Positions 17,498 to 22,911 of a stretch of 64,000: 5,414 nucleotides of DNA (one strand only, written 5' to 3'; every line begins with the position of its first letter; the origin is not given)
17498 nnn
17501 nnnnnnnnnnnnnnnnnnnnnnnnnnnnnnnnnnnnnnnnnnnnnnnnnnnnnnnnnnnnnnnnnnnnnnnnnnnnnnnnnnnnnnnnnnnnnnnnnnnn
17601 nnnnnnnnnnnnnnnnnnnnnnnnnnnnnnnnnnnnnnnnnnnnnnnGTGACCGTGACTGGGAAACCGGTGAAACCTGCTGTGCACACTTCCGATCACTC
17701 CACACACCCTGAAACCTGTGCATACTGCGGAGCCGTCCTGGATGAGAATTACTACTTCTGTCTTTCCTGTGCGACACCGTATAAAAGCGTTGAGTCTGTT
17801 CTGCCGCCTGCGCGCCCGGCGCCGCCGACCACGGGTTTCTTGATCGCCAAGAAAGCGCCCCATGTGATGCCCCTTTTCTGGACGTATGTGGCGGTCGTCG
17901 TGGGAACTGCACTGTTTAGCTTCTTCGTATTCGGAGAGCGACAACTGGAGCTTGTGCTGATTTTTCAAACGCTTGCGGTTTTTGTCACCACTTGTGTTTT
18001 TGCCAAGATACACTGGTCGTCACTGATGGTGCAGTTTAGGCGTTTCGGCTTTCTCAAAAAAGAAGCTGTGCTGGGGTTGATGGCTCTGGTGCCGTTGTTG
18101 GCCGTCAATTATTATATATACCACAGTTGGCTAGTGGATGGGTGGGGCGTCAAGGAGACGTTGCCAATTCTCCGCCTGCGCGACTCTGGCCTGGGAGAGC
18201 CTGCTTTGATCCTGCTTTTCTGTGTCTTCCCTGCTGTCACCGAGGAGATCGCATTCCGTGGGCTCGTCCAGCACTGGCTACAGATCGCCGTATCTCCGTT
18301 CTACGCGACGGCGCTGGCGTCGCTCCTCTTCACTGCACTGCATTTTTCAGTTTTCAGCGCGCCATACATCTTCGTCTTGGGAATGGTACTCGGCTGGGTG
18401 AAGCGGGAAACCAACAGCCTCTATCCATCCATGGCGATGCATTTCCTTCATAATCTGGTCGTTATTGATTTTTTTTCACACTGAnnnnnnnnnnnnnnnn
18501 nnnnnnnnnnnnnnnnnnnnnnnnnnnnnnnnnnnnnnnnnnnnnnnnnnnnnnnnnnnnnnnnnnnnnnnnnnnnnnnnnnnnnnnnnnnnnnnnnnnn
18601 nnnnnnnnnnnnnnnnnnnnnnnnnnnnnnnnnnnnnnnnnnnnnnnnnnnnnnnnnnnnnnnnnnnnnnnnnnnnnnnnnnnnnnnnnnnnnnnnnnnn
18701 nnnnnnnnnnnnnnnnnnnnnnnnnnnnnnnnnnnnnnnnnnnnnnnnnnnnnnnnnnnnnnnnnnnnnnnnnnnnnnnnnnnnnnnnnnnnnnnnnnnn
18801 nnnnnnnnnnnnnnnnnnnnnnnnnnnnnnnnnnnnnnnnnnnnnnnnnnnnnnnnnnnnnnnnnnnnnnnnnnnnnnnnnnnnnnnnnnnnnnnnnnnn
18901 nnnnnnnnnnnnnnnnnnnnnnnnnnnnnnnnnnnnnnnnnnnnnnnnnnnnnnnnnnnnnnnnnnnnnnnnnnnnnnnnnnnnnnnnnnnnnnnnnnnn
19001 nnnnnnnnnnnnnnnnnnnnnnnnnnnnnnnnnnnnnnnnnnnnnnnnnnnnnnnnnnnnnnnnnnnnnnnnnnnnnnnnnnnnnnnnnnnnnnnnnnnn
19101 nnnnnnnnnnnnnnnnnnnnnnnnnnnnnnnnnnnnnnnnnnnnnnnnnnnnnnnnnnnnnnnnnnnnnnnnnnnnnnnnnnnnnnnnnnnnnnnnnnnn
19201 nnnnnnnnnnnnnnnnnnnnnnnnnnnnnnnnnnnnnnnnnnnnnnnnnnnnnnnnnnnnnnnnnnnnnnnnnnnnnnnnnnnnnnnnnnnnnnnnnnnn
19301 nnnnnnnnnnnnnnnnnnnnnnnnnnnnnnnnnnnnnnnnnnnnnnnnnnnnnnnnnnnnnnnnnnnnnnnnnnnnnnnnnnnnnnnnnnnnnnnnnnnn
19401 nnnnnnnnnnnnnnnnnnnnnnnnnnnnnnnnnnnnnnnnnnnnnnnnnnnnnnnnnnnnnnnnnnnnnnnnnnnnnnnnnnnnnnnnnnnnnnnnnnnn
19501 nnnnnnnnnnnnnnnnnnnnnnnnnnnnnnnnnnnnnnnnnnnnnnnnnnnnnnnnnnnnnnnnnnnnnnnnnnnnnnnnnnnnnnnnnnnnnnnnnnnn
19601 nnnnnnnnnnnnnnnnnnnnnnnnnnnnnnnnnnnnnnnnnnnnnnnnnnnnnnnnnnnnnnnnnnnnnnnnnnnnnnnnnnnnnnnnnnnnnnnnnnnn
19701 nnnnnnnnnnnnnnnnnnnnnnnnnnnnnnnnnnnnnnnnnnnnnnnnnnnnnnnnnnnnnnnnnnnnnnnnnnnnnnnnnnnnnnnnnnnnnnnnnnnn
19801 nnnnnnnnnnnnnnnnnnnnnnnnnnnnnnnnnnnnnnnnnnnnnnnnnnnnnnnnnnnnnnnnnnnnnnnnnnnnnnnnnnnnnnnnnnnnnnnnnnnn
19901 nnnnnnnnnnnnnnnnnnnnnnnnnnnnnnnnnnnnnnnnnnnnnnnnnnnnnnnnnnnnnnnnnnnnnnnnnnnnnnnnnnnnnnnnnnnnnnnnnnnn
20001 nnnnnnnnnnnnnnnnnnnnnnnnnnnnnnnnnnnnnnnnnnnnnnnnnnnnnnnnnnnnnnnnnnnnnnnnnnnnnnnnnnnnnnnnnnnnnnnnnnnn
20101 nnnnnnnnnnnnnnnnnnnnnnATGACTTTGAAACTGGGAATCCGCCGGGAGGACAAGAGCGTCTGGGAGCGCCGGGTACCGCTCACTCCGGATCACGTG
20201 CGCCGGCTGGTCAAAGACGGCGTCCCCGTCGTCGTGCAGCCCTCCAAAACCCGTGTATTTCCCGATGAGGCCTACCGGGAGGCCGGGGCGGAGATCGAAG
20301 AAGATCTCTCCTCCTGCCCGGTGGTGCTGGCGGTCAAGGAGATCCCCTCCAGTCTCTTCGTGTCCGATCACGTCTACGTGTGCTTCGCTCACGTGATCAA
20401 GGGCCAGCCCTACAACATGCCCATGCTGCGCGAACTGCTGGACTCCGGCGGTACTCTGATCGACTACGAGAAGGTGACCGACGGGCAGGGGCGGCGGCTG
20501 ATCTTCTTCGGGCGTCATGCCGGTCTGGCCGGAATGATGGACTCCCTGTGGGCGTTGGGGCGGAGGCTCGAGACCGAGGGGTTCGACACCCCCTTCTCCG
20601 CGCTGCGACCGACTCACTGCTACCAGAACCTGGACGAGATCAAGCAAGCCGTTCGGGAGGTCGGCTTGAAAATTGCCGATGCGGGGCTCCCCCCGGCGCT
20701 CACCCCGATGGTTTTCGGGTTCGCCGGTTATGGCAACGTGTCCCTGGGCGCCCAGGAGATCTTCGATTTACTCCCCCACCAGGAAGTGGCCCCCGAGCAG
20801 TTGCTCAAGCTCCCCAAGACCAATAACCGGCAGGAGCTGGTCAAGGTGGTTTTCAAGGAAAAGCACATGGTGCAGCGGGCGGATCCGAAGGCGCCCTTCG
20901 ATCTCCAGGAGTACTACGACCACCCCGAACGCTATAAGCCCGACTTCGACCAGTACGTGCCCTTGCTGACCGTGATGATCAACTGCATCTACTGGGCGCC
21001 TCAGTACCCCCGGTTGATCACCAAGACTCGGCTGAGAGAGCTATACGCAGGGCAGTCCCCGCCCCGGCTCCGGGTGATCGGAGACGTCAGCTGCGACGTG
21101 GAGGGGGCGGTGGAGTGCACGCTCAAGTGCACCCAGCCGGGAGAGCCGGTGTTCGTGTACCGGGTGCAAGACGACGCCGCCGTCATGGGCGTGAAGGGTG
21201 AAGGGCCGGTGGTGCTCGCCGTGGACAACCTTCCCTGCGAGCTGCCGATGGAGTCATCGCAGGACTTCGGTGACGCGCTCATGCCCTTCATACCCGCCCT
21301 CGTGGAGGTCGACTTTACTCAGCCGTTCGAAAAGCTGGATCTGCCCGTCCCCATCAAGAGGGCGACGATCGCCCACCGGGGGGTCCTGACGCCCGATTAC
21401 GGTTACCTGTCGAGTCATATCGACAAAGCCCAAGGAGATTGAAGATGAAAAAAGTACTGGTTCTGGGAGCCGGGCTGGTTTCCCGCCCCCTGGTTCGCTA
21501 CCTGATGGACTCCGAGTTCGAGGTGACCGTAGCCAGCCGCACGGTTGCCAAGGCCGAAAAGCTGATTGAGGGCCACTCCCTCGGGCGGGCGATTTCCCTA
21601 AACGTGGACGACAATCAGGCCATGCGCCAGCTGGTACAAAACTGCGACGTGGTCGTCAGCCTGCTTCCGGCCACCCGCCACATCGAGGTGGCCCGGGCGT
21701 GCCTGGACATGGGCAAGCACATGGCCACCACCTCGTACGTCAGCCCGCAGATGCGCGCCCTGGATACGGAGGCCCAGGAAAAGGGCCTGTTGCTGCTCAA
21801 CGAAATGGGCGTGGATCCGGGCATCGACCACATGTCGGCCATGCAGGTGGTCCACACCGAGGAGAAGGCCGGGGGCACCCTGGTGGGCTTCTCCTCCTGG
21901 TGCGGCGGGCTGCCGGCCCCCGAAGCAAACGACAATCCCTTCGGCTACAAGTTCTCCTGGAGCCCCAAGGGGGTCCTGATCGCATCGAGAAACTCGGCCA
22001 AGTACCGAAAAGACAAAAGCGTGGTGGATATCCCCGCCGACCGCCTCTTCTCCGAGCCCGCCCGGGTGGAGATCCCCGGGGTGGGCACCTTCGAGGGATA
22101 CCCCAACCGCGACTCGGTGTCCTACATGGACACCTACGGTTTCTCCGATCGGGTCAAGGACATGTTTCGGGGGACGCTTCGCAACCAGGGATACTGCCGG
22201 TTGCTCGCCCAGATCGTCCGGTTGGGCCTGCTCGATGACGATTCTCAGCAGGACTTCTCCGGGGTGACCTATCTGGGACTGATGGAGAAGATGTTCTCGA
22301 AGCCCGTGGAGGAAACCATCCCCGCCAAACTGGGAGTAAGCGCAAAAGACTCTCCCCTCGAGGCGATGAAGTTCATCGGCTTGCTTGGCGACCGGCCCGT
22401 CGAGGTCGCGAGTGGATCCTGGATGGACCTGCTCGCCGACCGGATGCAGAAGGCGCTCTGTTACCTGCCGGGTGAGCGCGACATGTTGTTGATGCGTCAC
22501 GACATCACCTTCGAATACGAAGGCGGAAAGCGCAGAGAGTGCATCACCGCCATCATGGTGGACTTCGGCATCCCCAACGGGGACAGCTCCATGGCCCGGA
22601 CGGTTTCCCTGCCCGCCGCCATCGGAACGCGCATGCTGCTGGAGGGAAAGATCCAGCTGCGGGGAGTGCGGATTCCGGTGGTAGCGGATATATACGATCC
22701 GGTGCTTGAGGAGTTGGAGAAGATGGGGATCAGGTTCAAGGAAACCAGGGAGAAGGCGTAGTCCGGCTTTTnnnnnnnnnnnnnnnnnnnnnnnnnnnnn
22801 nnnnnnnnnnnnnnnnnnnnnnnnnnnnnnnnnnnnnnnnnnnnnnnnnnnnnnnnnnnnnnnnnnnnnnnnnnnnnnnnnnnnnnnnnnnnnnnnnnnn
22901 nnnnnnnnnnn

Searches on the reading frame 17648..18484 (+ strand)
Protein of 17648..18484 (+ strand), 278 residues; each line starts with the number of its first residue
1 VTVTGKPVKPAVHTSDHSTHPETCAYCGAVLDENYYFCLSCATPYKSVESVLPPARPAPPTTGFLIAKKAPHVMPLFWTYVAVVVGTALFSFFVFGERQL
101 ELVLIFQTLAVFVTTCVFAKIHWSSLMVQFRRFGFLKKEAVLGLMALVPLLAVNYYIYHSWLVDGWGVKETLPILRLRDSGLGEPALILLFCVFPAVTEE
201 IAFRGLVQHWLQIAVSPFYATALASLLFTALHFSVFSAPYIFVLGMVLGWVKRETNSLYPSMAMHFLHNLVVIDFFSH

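Call 80: search_protein_families(library=pfam, proteins=[window:17648-18484:+], max_evalue=0.001)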
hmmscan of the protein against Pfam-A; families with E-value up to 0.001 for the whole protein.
window:17648-18484:+ (278 aa): 1 family
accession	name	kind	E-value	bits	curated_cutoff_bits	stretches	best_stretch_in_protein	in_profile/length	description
PF02517.21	Rce1-like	-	2.5e-19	69.8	22.4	1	185-271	5-93/93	Type II CAAX prenyl endopeptidase Rce1-like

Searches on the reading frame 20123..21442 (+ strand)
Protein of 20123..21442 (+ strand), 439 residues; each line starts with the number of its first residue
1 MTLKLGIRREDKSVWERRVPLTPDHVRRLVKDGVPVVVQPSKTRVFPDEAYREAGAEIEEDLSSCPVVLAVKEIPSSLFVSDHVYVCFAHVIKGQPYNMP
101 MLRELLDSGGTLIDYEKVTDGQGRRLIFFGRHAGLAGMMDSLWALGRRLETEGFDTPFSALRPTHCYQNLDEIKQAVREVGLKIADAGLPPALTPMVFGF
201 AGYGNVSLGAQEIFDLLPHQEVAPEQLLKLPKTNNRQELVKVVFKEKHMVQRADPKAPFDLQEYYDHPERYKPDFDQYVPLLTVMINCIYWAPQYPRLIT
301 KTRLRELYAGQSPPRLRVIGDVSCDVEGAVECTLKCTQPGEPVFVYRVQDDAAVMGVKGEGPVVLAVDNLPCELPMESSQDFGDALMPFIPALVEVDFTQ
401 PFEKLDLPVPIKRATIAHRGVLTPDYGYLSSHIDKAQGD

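Call 11: search_protein_families(library=pfam, proteins=[window:20123-21442:+], max_evalue=0.001)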
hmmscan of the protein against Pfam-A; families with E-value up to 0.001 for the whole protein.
window:20123-21442:+ (439 aa): 2 families
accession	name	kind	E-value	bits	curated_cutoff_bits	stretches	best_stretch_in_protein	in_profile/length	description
PF05222.21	AlaDh_PNT_N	-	5.2e-28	98.4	30.4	1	6-136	1-136/136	Alanine dehydrogenase/PNT, N-terminal domain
PF01262.27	AlaDh_PNT_C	-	5.9e-06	26.3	23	1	294-401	106-193/214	Alanine dehydrogenase/PNT, C-terminal domain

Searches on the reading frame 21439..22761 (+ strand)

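Call 11: search_protein_families(library=pfam, proteins=[window:21439-22761:+], max_evalue=0.001)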
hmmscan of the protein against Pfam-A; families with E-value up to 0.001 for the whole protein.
window:21439-22761:+ (440 aa): 7 families
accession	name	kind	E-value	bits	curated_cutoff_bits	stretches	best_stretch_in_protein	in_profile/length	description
PF16653.10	Sacchrp_dh_C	-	6.9e-72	243.2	31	1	124-431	1-265/265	Saccharopine dehydrogenase C-terminal domain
PF03435.24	Sacchrp_dh_NADP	-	4.8e-23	82.3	25.1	1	6-118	1-127/129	Saccharopine dehydrogenase NADP binding domain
PF01488.26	Shikimate_DH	-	4.1e-09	37.1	24.3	1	2-82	11-89/138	Shikimate / quinate 5-dehydrogenase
PF13460.12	NAD_binding_10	-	8.6e-06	26.2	27.2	1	11-90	3-83/184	NAD(P)H-binding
PF03446.21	NAD_binding_2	-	1.4e-05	25.6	21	1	6-120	2-115/161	NAD binding domain of 6-phosphogluconate dehydrogenase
PF01408.29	GFO_IDH_MocA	-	0.00044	21.4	24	1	5-95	2-89/120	Oxidoreductase family, NAD-binding Rossmann fold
PF01370.27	Epimerase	-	0.0005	20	20.9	1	6-75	1-71/240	NAD dependent epimerase/dehydratase family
